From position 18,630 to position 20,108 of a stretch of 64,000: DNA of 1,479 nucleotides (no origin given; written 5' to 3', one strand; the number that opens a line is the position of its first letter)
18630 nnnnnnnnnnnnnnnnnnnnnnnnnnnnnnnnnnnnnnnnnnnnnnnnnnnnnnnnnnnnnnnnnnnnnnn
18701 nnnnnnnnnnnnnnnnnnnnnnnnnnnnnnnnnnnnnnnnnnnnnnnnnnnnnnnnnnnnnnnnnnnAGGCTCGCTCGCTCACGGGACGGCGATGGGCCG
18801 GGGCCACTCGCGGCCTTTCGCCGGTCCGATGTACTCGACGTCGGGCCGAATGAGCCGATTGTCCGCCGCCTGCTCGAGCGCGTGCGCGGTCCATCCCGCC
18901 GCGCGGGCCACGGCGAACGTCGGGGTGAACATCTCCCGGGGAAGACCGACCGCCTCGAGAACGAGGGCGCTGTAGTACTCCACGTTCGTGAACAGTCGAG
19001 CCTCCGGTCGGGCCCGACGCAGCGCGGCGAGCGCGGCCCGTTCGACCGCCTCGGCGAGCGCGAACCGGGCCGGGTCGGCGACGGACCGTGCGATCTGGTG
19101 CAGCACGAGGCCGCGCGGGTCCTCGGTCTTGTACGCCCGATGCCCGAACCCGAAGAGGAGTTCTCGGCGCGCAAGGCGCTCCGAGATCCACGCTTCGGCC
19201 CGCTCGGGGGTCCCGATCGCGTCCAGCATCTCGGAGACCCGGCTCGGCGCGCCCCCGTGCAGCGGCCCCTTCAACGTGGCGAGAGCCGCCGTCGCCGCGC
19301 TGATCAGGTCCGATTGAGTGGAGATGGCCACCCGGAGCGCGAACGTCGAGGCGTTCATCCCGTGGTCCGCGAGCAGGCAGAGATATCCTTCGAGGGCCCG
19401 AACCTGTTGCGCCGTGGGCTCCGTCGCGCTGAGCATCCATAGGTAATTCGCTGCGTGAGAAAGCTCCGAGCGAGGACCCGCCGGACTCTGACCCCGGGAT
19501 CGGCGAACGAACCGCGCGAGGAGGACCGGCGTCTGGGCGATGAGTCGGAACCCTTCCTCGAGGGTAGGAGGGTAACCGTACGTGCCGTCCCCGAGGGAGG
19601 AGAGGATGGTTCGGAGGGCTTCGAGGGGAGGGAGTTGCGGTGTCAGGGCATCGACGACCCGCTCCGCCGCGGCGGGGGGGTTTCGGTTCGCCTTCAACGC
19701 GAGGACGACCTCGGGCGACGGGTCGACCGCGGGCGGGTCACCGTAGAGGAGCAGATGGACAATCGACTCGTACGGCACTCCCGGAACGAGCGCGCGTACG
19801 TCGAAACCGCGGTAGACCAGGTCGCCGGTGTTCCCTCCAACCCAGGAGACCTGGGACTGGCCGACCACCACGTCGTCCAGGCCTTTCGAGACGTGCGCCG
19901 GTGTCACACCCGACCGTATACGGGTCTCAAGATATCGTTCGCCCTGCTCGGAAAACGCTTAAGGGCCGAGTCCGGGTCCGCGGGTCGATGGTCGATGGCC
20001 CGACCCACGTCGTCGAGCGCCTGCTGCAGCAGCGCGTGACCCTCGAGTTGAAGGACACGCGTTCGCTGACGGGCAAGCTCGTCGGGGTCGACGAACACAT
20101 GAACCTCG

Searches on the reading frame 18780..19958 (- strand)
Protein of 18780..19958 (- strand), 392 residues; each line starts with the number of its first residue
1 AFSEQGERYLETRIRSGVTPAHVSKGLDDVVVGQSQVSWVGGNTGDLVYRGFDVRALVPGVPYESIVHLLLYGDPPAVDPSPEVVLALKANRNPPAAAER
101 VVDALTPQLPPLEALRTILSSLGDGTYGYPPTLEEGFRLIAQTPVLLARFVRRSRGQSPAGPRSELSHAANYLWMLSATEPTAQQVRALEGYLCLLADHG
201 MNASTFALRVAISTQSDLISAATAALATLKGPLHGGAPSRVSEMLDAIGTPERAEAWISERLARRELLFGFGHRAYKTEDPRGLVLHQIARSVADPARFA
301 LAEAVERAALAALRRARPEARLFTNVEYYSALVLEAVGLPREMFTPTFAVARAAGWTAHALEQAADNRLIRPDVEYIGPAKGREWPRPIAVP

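Call 64: search_protein_families(library=pfam, proteins=[window:18780-19958:-], max_evalue=0.0001)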
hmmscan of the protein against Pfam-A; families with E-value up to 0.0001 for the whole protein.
window:18780-19958:- (392 aa): 1 family
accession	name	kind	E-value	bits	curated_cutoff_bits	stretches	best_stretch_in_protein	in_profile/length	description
PF00285.26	Citrate_synt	-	1.9e-103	346.7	27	1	26-372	1-356/357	Citrate synthase, C-terminal domain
